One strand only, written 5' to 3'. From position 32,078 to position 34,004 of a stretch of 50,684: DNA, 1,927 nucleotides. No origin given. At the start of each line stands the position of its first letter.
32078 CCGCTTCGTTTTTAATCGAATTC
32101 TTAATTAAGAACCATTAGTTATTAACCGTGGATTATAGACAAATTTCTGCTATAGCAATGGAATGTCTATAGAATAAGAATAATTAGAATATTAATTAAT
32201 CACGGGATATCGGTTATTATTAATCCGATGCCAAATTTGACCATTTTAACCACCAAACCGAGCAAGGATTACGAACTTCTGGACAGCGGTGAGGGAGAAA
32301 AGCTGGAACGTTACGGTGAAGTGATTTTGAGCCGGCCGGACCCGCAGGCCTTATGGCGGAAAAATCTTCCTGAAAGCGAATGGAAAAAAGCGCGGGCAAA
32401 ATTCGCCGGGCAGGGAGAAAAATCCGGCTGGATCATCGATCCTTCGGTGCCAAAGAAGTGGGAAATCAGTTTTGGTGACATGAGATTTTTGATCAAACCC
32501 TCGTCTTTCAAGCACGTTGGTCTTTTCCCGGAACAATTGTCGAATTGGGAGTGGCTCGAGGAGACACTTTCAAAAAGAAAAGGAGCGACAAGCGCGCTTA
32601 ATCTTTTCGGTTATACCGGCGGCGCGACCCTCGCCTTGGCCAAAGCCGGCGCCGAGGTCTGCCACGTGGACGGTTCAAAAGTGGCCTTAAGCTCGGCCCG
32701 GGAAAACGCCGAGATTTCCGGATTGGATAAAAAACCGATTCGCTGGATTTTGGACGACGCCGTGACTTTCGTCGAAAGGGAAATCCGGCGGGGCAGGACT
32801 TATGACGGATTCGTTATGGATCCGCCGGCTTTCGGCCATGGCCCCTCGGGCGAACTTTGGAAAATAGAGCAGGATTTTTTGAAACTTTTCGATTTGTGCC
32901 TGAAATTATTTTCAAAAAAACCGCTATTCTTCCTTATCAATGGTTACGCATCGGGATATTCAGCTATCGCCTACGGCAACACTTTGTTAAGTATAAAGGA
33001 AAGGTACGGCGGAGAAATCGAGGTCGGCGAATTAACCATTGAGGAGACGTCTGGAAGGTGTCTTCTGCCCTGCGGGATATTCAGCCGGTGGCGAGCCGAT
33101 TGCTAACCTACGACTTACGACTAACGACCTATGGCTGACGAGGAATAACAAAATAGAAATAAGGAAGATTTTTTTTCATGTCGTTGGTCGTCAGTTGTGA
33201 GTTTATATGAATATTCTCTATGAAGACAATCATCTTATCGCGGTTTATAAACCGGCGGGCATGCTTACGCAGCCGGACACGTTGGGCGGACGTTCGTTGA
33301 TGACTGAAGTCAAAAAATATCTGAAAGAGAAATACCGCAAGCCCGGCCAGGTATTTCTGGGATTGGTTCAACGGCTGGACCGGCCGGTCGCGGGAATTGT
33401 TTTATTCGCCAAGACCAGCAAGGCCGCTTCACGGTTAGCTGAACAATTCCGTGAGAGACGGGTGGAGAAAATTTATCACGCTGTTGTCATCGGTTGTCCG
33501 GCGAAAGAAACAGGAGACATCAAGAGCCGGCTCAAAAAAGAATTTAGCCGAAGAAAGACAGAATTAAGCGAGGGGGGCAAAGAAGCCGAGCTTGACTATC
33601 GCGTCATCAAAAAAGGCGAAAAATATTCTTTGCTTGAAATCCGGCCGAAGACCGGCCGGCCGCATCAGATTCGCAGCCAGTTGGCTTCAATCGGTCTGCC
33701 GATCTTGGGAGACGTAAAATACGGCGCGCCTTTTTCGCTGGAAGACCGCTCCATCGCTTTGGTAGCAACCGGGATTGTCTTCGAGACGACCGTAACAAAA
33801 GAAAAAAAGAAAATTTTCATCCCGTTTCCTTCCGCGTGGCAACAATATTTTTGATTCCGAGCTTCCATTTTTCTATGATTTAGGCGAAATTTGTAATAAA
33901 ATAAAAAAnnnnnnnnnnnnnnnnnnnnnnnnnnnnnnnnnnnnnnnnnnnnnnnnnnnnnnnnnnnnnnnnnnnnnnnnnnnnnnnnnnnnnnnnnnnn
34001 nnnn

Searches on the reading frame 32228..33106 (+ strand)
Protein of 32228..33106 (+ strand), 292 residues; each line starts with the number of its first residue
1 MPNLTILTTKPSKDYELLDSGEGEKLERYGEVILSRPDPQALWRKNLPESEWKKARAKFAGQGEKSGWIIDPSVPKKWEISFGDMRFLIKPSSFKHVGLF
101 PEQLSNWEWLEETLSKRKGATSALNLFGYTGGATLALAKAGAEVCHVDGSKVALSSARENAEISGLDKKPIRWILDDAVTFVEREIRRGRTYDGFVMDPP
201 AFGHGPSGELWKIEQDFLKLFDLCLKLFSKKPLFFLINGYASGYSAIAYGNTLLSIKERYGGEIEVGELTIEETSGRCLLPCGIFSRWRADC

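Call 9: search_protein_families(library=pfam, proteins=[window:32228-33106:+])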
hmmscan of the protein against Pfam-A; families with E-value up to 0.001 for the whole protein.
window:32228-33106:+ (292 aa): 2 families
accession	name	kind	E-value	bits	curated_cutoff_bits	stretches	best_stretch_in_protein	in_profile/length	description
PF10672.15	Methyltrans_SAM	-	6.5e-10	39.2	27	1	75-206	83-210/286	S-adenosylmethionine-dependent methyltransferase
PF09445.16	Methyltransf_15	-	0.00034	20.7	22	1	122-203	3-83/165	RNA cap guanine-N2 methyltransferase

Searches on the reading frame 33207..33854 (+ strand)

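Call 9: search_protein_families(library=pfam, proteins=[window:33207-33854:+])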
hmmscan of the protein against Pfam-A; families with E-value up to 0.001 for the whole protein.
window:33207-33854:+ (215 aa): 1 family
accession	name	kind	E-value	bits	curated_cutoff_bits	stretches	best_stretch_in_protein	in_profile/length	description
PF00849.27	PseudoU_synth_2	-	3e-37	128.6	26.8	1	9-161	1-152/152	RNA pseudouridylate synthase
